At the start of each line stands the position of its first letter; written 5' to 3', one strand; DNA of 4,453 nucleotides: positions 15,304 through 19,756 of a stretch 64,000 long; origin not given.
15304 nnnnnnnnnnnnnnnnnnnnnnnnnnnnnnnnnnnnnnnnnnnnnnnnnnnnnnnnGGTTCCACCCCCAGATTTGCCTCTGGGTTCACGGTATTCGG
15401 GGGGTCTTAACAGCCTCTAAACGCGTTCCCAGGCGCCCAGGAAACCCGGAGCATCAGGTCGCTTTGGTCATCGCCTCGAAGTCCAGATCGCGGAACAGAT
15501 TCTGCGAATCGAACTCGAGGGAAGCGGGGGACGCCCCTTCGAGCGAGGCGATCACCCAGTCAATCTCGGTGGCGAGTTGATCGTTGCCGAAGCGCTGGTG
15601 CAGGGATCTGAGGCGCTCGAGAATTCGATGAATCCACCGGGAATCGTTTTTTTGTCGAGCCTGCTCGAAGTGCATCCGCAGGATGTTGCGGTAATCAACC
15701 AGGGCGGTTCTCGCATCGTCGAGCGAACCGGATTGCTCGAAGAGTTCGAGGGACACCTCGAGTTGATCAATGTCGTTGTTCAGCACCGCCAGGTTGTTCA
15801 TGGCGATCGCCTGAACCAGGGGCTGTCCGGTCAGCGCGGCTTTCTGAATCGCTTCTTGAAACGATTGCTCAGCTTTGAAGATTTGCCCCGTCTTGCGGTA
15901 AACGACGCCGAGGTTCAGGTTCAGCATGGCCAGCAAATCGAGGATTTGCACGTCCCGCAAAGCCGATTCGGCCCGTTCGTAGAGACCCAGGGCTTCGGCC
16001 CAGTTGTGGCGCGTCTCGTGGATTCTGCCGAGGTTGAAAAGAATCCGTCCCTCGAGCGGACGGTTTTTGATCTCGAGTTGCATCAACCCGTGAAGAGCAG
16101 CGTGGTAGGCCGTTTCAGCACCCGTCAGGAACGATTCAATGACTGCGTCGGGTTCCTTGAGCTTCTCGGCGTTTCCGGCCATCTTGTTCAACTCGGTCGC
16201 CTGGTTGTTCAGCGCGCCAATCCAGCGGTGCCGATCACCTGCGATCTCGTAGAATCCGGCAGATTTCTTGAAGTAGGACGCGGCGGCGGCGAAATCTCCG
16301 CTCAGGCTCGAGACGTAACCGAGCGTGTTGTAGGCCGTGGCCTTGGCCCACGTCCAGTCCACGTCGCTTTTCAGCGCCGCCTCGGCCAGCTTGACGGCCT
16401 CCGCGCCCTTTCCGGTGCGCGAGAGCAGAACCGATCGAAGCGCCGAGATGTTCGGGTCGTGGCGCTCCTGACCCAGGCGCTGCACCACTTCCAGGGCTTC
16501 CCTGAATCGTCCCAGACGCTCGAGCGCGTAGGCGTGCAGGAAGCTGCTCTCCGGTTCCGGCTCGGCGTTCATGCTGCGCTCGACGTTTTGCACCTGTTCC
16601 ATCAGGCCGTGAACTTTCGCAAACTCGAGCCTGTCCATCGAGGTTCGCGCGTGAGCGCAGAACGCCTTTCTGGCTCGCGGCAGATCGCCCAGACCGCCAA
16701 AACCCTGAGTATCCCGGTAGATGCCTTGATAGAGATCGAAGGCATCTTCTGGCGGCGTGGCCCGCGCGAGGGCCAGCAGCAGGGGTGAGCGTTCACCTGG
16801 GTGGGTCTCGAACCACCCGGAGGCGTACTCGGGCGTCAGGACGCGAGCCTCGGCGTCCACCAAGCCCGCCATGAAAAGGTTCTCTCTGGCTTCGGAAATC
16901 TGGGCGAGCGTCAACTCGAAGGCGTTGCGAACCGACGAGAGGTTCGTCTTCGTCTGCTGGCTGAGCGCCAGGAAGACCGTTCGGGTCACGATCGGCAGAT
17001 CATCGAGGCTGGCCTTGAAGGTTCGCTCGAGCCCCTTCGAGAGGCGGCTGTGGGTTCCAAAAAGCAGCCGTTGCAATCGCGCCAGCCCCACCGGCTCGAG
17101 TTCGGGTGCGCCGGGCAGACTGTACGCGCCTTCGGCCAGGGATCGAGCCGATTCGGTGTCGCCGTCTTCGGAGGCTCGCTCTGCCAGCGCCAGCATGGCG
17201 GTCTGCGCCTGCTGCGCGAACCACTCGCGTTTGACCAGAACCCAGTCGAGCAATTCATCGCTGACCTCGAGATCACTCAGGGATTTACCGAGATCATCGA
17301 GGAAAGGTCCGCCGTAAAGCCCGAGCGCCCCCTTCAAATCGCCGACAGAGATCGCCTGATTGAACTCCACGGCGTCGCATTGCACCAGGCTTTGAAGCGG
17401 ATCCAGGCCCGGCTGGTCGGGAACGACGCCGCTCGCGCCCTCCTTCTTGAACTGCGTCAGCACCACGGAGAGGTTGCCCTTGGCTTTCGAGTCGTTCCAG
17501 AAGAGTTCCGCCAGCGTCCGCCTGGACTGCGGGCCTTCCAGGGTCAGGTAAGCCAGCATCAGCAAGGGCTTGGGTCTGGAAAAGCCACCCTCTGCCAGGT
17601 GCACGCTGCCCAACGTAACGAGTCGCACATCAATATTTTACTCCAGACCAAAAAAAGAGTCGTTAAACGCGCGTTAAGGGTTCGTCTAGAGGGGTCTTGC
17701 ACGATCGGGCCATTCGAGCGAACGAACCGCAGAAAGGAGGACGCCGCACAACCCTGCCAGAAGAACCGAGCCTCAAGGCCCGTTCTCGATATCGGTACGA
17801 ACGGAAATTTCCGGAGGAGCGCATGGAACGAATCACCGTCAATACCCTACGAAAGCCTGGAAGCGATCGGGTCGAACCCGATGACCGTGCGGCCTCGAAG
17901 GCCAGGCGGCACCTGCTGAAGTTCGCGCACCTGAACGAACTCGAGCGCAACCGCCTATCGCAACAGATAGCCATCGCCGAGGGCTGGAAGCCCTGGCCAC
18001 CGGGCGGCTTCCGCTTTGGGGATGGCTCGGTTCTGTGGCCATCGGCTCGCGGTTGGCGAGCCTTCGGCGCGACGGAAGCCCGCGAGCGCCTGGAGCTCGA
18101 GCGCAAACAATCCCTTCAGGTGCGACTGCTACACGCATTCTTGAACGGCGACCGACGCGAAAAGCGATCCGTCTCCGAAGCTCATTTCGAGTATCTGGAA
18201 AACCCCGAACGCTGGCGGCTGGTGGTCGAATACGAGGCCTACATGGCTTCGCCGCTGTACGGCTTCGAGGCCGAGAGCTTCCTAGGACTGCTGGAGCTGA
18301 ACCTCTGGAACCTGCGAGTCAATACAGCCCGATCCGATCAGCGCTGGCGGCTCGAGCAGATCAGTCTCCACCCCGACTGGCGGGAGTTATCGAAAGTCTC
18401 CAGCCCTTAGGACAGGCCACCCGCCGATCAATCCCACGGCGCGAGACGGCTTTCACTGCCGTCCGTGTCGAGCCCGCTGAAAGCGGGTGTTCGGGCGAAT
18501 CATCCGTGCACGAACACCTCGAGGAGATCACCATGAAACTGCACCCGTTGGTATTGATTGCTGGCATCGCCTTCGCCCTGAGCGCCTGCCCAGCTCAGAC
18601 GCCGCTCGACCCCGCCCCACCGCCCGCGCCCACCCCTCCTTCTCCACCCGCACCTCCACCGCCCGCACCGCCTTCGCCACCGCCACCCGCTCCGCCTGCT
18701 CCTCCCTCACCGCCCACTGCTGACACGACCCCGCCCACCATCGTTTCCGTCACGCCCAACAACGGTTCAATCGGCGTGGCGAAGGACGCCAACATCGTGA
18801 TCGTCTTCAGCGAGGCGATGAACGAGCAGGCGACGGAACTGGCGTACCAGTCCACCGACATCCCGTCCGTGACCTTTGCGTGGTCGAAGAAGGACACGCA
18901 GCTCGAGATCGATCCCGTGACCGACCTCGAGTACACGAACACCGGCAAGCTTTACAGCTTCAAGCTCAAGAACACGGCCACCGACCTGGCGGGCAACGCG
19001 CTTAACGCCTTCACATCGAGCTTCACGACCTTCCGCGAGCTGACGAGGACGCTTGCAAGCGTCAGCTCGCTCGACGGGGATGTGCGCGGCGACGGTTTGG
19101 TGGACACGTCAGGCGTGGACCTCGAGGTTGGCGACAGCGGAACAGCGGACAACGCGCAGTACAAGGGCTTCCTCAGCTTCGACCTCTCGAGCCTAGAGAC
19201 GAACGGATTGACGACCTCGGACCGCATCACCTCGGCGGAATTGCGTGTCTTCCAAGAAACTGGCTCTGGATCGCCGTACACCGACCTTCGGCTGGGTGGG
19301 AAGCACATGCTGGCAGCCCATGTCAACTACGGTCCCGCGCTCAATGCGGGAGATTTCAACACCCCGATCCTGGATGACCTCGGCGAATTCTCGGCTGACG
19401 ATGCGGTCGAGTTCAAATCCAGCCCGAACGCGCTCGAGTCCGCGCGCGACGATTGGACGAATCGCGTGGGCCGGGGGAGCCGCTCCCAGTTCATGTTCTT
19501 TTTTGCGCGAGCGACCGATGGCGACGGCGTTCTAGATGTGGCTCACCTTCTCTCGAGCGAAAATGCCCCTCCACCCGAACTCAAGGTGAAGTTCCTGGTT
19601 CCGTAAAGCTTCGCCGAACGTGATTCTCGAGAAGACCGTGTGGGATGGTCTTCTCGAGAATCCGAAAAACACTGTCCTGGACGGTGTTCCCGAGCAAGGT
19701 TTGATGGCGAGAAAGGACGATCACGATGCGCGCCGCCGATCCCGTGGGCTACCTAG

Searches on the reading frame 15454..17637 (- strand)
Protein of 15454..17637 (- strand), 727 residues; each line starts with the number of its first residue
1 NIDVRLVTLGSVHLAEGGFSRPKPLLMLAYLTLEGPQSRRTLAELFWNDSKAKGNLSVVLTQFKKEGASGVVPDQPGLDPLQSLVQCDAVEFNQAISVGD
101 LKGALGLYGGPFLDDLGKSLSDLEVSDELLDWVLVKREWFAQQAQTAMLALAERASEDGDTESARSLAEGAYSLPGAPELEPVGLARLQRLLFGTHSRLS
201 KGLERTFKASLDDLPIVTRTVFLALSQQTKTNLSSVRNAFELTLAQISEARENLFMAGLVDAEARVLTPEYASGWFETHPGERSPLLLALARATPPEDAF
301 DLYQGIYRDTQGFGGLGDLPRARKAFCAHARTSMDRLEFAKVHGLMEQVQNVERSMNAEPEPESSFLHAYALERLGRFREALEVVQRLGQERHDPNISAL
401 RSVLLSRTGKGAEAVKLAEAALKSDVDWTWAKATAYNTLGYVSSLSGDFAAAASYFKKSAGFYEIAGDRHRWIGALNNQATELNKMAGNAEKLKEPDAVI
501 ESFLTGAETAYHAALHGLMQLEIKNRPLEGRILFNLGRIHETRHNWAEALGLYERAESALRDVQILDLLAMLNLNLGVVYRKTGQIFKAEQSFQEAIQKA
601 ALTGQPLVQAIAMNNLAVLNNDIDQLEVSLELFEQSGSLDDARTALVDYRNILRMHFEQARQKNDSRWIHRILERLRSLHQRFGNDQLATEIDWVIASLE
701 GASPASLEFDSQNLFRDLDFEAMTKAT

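Call 38: search_protein_families(library=pfam, proteins=[window:15454-17637:-], max_evalue=0.001)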
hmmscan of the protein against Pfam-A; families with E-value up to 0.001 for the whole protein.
window:15454-17637:- (727 aa): 10 families
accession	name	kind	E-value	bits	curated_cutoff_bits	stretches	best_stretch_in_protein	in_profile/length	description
PF13424.12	TPR_12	-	4.3e-18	65.7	30.1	2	569-636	3-71/77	Tetratricopeptide repeat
PF07719.23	TPR_2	-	3.3e-13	49.1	27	0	531-556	2-27/34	Tetratricopeptide repeat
PF13374.12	TPR_10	-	3.3e-11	43.3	27.5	0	575-599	7-31/42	Tetratricopeptide repeat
PF17874.7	TPR_MalT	-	5.1e-10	39.6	45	1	504-606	14-116/336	MalT-like TPR region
PF00515.34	TPR_1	-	1.9e-09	37.3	27.8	0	575-598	6-29/34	Tetratricopeptide repeat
PF13432.12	TPR_16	-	3.1e-08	34.3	32.7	0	513-557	22-58/65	Tetratricopeptide repeat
PF13181.12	TPR_8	-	1.2e-07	31.8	25.7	0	433-459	1-27/34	Tetratricopeptide repeat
PF13176.12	TPR_7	-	6.4e-06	26.3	27.9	0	533-556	2-25/36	Tetratricopeptide repeat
PF13428.12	TPR_14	-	2.9e-05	24.8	23.5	0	368-390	7-29/44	Tetratricopeptide repeat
PF12895.13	ANAPC3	-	0.00063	20.4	27.2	0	353-400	13-61/82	Anaphase-promoting complex, cyclosome, subunit 3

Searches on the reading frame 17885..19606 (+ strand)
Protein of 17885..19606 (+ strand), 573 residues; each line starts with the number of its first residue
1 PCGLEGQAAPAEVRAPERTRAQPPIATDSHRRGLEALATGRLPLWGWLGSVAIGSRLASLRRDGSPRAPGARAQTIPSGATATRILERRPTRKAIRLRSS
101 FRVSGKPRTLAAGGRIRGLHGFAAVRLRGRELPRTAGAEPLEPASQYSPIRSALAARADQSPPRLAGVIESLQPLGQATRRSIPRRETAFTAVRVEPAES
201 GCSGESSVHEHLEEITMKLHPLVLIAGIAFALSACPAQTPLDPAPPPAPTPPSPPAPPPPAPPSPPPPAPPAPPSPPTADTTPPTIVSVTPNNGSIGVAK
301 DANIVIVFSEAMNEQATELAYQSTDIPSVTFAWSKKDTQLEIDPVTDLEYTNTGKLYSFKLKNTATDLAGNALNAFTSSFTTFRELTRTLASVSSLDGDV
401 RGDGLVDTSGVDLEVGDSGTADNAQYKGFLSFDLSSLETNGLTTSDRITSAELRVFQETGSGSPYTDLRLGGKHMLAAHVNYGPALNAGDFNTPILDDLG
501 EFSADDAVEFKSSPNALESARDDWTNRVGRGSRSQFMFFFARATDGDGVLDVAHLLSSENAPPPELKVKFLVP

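Call 20: search_protein_families(library=pfam, proteins=[window:17885-19606:+], max_evalue=0.001)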
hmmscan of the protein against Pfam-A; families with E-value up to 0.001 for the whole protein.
window:17885-19606:+ (573 aa): 1 family
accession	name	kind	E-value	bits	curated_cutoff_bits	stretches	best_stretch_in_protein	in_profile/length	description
PF13205.12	Big_5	-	1.3e-14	55.2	23.6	1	280-382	1-105/105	Bacterial Ig-like domain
